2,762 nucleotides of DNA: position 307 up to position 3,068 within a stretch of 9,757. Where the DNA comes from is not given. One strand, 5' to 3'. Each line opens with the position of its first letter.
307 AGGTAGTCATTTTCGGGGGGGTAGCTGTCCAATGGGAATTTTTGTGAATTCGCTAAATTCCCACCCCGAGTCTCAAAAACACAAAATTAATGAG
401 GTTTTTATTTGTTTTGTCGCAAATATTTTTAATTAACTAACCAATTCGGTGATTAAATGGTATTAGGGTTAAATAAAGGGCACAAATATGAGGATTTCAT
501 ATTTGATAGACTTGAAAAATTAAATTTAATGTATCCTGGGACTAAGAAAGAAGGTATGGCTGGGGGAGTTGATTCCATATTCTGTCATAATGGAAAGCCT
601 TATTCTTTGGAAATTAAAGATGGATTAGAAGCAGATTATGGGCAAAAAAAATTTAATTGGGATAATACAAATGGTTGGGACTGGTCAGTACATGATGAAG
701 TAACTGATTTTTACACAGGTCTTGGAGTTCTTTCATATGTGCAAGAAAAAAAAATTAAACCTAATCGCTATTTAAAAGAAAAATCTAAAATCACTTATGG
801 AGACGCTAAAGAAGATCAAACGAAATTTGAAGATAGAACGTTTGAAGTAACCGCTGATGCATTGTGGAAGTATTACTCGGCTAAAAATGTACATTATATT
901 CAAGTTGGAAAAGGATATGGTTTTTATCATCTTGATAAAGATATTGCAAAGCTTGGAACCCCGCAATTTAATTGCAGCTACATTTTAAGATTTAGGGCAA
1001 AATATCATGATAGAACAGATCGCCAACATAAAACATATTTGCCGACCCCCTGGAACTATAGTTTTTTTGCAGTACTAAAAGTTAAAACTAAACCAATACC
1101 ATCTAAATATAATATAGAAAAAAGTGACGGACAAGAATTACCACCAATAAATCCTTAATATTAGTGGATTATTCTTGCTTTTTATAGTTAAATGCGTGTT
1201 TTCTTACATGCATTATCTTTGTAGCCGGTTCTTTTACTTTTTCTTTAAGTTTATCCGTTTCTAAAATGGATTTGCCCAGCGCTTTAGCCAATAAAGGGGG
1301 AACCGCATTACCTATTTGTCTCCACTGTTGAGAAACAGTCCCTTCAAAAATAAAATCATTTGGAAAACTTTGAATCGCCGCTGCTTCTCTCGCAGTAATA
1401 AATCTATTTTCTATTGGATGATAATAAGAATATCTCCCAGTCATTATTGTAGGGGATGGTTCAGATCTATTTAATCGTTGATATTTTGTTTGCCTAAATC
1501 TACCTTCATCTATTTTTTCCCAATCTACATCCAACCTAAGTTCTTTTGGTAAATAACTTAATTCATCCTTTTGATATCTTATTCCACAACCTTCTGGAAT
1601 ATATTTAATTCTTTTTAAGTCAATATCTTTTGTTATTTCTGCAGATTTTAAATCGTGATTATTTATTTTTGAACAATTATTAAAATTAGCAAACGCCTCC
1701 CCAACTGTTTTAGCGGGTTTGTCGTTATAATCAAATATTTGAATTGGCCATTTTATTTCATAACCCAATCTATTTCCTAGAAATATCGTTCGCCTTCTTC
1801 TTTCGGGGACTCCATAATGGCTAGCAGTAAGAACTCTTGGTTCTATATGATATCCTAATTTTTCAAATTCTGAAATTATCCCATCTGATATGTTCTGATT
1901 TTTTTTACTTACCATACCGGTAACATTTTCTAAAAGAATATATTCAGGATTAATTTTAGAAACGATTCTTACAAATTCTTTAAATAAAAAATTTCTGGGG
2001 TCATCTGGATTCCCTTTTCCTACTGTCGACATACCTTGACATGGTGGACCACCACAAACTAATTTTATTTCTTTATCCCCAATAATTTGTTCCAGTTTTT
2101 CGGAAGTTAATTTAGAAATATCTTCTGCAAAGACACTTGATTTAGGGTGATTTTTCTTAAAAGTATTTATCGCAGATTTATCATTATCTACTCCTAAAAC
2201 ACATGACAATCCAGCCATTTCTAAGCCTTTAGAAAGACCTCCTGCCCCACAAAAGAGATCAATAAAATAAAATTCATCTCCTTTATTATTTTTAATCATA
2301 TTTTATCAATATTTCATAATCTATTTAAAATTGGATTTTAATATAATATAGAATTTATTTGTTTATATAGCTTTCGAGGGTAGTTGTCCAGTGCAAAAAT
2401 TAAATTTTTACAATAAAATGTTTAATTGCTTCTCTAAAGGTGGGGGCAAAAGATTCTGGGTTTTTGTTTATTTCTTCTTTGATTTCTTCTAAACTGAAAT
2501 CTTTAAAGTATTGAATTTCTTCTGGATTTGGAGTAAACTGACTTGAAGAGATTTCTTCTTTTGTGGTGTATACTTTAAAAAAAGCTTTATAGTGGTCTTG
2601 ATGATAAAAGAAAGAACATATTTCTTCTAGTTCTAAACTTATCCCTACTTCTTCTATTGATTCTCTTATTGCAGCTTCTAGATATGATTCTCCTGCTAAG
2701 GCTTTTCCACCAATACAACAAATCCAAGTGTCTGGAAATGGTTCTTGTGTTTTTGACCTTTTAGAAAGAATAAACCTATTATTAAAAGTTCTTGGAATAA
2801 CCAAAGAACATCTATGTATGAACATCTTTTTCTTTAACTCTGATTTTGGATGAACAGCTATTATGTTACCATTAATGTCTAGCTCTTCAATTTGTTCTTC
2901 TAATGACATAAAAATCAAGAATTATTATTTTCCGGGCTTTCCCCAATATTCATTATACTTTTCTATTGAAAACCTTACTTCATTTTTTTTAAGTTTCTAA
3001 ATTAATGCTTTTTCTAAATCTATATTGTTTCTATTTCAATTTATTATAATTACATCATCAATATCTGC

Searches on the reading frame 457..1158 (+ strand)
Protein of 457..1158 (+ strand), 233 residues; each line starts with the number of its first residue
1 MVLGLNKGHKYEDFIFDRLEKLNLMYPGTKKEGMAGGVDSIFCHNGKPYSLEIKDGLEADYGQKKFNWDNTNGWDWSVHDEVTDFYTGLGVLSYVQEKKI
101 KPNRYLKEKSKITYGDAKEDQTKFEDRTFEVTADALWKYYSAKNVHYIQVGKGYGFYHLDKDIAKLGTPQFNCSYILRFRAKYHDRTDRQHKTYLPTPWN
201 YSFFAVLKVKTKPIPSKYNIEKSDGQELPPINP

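Call 3: search_protein_families(library=pfam, proteins=[window:457-1158:+], max_evalue=0.1)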
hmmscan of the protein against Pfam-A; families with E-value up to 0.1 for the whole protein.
window:457-1158:+ (233 aa): 0 families

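Call 4: search_protein_families(library=padloc, proteins=[window:457-1158:+], max_evalue=0.1)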
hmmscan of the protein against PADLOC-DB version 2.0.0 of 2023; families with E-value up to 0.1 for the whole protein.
window:457-1158:+ (233 aa): 0 families

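Call 5: search_protein_families(library=ncbifam, proteins=[window:457-1158:+], max_evalue=0.1)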
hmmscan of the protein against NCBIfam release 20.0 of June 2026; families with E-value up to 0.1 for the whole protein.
window:457-1158:+ (233 aa): 0 families

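Call 6: search_protein_families(library=phrogs, proteins=[window:457-1158:+], max_evalue=0.1)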
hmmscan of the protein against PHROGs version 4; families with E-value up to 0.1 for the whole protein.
window:457-1158:+ (233 aa): 1 family
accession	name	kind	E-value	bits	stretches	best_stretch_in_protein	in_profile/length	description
phrog_26930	-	unknown function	2.9e-17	63.6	1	38-212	89-247/698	-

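Call 44: search_solved_structures(query=window:457-1158:+, max_evalue=1)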
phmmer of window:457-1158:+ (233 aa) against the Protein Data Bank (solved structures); distinct sequences matched with E-value up to 1: 2.
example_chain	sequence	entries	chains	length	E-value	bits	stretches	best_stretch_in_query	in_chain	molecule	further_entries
5bxg_A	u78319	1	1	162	0.25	14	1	98-193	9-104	uncharacterized beta-sandwich protein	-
7te3_A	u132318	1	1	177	0.33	13.7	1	42-114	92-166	Complement component 1 Q subcomponent-binding protein, mitochondrial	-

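Call 73: list_cluster_members(proteins=[window:457-1158:+, window:5561-6385:-, window:4461-5483:-, window:1169-2299:-, window:8865-9665:-])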
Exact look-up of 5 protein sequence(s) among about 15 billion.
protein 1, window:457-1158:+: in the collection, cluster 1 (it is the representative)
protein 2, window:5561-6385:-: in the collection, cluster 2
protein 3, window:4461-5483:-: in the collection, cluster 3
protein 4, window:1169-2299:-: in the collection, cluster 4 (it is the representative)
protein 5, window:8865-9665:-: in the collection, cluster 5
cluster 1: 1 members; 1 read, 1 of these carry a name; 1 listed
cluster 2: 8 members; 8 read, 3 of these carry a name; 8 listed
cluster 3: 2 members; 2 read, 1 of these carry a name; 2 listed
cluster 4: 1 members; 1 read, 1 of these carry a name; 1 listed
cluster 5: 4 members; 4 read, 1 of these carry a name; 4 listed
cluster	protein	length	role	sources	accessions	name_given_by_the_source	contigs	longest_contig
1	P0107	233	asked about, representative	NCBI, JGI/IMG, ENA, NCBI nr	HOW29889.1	MAG TPA: hypothetical protein PK685_04450 [archaeon] | hypothetical protein [archaeon]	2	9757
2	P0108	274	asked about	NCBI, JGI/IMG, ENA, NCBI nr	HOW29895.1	MAG TPA: hypothetical protein PK685_04480 [archaeon] | hypothetical protein [archaeon]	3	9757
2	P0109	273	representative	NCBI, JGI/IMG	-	hypothetical protein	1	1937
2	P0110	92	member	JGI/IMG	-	hypothetical protein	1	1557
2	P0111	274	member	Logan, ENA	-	-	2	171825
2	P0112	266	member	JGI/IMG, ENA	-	-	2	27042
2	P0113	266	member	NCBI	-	-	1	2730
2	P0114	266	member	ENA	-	-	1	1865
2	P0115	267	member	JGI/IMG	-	-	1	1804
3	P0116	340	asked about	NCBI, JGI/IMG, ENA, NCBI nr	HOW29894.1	MAG TPA: restriction endonuclease [archaeon] | restriction endonuclease [archaeon]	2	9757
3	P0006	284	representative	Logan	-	-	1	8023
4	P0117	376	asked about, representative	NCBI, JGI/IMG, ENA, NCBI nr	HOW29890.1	MAG TPA: DNA cytosine methyltransferase [archaeon] | DNA cytosine methyltransferase [archaeon]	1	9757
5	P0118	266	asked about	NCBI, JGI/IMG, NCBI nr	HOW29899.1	MAG TPA: hypothetical protein PK685_04500 [archaeon] | hypothetical protein [archaeon]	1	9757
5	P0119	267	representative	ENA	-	-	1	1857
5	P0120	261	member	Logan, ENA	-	-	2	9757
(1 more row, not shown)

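Call 74: find_encoding_contigs(protein=P0111, flank=10000, max_places=3)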
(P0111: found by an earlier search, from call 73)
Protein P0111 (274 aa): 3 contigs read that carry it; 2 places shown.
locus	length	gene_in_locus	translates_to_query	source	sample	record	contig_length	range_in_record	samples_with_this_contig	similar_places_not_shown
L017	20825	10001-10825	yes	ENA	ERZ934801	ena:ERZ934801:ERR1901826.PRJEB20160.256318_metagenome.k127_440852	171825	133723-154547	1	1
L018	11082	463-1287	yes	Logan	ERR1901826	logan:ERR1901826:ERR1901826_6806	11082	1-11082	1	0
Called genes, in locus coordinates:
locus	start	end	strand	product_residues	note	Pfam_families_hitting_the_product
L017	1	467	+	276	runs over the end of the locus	-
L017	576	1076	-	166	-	PF01230:HIT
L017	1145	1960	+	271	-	PF13489:Methyltransf_23 (weak), PF01209:Ubie_methyltran (weak), PF13847:Methyltransf_31, PF08241:Methyltransf_11, PF08242:Methyltransf_12, PF13649:Methyltransf_25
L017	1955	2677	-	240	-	PF00702:Hydrolase, PF13419:HAD_2, PF06888:Put_Phosphatase (faint)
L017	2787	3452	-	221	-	-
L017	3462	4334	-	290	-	PF01978:TrmB (weak)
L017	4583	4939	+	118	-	PF12643:MazG-like (weak)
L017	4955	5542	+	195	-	PF03848:TehB, PF02353:CMAS (weak), PF13489:Methyltransf_23, PF13847:Methyltransf_31, PF08241:Methyltransf_11, PF08242:Methyltransf_12, PF13649:Methyltransf_25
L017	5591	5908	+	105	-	PF00391:PEP-utilizers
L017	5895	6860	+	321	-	-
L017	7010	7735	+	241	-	PF01863:YgjP-like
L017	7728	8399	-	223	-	PF19502:DUF6036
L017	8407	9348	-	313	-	-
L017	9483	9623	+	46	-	-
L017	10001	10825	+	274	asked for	-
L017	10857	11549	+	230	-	-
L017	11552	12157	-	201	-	PF19810:HFX_2341_N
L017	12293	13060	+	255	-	-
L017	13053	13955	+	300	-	-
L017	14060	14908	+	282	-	-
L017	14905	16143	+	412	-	PF00675:Peptidase_M16, PF05193:Peptidase_M16_C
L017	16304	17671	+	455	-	-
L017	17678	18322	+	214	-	PF02498:Bro-N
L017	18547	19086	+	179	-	-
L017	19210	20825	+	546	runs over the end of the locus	-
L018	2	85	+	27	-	?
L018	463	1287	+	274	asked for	-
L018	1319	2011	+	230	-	-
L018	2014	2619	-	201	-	PF19810:HFX_2341_N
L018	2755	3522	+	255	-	-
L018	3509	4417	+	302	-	-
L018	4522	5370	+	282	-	-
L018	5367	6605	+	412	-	PF00675:Peptidase_M16, PF05193:Peptidase_M16_C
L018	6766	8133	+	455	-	-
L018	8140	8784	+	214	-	PF02498:Bro-N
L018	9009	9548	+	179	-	-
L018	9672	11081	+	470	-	?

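Call 86: search_dna_similar(query=window:457-1158:+, collection=plasmids, mode=protein, max_rows=10, max_evalue=0.001)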
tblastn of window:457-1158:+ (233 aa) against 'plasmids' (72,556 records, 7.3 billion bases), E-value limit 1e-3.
No match.

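Call 99: search_protein_families(library=pfam, proteins=[L017:10857-11549:+], max_evalue=0.01)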
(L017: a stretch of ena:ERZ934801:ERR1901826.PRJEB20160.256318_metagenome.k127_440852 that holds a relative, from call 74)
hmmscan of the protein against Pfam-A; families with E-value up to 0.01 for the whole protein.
L017:10857-11549:+ (230 aa): 1 family
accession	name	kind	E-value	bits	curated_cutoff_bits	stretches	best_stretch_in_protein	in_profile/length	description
PF01841.26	Transglut_core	-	0.00012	22.7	23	1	87-149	42-100/108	Transglutaminase-like superfamily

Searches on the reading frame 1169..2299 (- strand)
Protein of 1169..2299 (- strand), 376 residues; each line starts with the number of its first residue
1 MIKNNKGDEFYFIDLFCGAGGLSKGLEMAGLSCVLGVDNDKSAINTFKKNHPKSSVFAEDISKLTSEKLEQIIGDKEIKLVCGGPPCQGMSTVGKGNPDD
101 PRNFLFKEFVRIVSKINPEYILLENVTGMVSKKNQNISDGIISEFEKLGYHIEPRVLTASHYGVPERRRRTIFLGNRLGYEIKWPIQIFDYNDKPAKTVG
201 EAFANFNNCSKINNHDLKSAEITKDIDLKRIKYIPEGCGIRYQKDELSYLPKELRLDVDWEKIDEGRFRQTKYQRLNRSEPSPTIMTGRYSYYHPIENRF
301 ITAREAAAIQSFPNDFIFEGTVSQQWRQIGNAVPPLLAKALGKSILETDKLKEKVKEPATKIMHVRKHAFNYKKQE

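Call 3: search_protein_families(library=pfam, proteins=[window:1169-2299:-], max_evalue=0.1)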
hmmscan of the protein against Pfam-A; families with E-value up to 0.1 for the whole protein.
window:1169-2299:- (376 aa): 7 families
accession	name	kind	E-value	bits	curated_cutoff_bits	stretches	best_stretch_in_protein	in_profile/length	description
PF00145.23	DNA_methylase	-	3.4e-73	247.3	22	1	11-346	2-323/324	C-5 cytosine-specific DNA methylase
PF03602.21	Cons_hypoth95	-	0.0068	16.5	24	1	6-83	39-119/182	Conserved hypothetical protein 95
PF09445.16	Methyltransf_15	-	0.0079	16.2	22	1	12-67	4-57/165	RNA cap guanine-N2 methyltransferase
PF06325.19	PrmA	-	0.026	14.5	22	1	11-58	164-211/296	Ribosomal protein L11 methyltransferase (PrmA)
PF13649.12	Methyltransf_25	-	0.03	15.5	27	1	13-65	2-59/97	Methyltransferase domain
PF13847.12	Methyltransf_31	-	0.035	14.2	27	1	12-54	7-51/145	Methyltransferase domain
PF01728.25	FtsJ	-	0.06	13.7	24.1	1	11-82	24-96/181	FtsJ-like methyltransferase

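Call 4: search_protein_families(library=padloc, proteins=[window:1169-2299:-], max_evalue=0.1)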
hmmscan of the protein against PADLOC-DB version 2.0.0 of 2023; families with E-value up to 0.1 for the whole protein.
window:1169-2299:- (376 aa): 65 families (the best 25 are shown)
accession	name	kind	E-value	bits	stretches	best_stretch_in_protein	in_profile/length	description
PDLC03234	MTase_II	-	4.8e-99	330.1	2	10-221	5-217/375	Type II methyltransferase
PDLC03378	MTase_II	-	7.3e-94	312.9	1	10-354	3-335/344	Type II methyltransferase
PDLC03326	MTase_II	-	9.4e-89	296.4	1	13-371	8-396/412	Type II methyltransferase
PDLC00033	DruM2|DruM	-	5.2e-79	264.2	1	5-348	17-363/368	DNA cytosine methylase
PDLC03237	MTase_II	-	6.9e-77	257.3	2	12-190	796-983/1036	Type II methyltransferase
PDLC03272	MTase_II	-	6.4e-65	217.9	1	2-356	67-397/407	Type II methyltransferase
PDLC00026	DruM2|DruM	-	6e-62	208.1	1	10-350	5-320/336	DNA cytosine methylase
PDLC02648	DrmMII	-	1.3e-60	203.5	2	7-191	19-245/468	DrmMII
PDLC03307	MTase_II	-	1.6e-56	190.2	1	13-360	4-378/382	Type II methyltransferase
PDLC02649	DrmMII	-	6.6e-55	184.7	3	60-225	99-265/422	DrmMII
PDLC03225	MTase_II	-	1.8e-53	180.2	3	210-347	470-596/615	Type II methyltransferase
PDLC02656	DrmMII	-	2e-53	179.9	2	12-215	7-242/491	DrmMII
PDLC00030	DruM2|DruM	-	1e-51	174.3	1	12-348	8-363/380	DNA cytosine methylase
PDLC00027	DruM2|DruM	-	7.4e-50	168.3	2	5-187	7-184/361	DNA cytosine methylase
PDLC02650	DrmMII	-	3.6e-49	165.8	2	10-131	9-138/435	DrmMII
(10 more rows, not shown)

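Call 99: search_protein_families(library=pfam, proteins=[L017:10857-11549:+], max_evalue=0.01)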
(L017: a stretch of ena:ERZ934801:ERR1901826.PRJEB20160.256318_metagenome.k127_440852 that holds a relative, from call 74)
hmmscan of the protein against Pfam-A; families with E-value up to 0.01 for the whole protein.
L017:10857-11549:+ (230 aa): 1 family
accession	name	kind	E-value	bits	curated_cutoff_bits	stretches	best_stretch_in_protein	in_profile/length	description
PF01841.26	Transglut_core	-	0.00012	22.7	23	1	87-149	42-100/108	Transglutaminase-like superfamily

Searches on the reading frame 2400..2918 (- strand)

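Call 3: search_protein_families(library=pfam, proteins=[window:2400-2918:-], max_evalue=0.1)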
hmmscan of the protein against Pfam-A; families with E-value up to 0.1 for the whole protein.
window:2400-2918:- (172 aa): 1 family
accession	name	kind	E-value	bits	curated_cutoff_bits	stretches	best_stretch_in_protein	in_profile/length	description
PF00293.34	NUDIX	-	3.5e-13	50.2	21.1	1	39-158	7-131/134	NUDIX domain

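Call 4: search_protein_families(library=padloc, proteins=[window:2400-2918:-], max_evalue=0.1)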
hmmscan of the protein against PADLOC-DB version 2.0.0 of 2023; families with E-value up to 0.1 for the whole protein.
window:2400-2918:- (172 aa): 1 family
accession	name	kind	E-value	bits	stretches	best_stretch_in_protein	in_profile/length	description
PDLC04899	PDC-S07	-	6.5e-05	20.6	1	46-116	17-86/135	-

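Call 5: search_protein_families(library=ncbifam, proteins=[window:2400-2918:-], max_evalue=0.1)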
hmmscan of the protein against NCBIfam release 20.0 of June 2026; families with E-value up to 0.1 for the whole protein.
window:2400-2918:- (172 aa): 14 families
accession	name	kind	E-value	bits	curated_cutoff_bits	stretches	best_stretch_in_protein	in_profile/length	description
NF041653.1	Nud_hyd_Meth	equivalog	8.7e-21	74.4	300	1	10-168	2-160/170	Nudix hydrolase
NF011922.0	PRK15393.1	equivalog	1.1e-13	51.2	152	1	8-150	11-151/182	NUDIX hydrolase YfcD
NF002995.0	PRK03759.1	equivalog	5.9e-09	35.8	127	1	7-164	6-168/185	isopentenyl-diphosphate Delta-isomerase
NF012016.0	PRK15472.1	equivalog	1.1e-05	25.1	95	1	45-122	13-88/141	nucleoside triphosphatase NudI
TIGR02150.1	IPP_isom_1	equivalog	4e-05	23.5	105.8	1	14-162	5-156/159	isopentenyl-diphosphate delta-isomerase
NF006530.0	PRK08999.1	equivalog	8e-05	21.8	245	1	44-101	15-70/315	Nudix family hydrolase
TIGR02705.1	nudix_YtkD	equivalog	0.00028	20.5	154.4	1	38-114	27-95/156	RNA deprotection pyrophosphohydrolase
TIGR00586.1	mutt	equivalog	0.0015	18.5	97.9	1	45-145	15-113/129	8-oxo-dGTP diphosphatase MutT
NF006961.0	PRK09438.1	equivalog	0.0023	17.4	103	1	62-105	31-73/151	dihydroneopterin triphosphate diphosphatase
NF007834.0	PRK10546.1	equivalog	0.046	13.5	156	1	47-97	15-63/135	pyrimidine (deoxy)nucleoside triphosphate diphosphatase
TIGR03246.1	arg_catab_astC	subfamily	0.051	12.5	609.95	1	56-153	86-179/397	acetylornithine/succinylornithine family transaminase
NF008736.0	PRK11762.1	equivalog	0.052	13.1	169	1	72-151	82-161/186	ADP compounds hydrolase NudE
NF001938.0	PRK00714.1-5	equivalog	0.054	12.8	116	1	52-94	30-75/172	RNA pyrophosphohydrolase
NF040649.1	FucA_Meth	equivalog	0.099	12.6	250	0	7-36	48-77/179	L-fuculose phosphate aldolase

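Call 6: search_protein_families(library=phrogs, proteins=[window:2400-2918:-], max_evalue=0.1)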
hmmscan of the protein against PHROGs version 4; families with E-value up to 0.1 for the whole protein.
window:2400-2918:- (172 aa): 7 families
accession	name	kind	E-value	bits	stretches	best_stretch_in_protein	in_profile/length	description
phrog_1198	-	other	1.4e-12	48.9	1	28-151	30-154/253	MutT/NUDIX hydrolase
phrog_19657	-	other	0.00054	21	1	70-154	65-158/176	nudix hydrolase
phrog_15528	-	head and packaging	0.0018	17.7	1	66-167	545-643/794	portal protein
phrog_1185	-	other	0.0019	18.7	1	71-153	186-280/301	nudix hydrolase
phrog_6216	-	unknown function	0.023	14.4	1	64-129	25-80/545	-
phrog_10313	-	other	0.063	14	0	32-111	8-85/159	nudix hydrolase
phrog_15622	-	unknown function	0.086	13.5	0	82-126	77-122/170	-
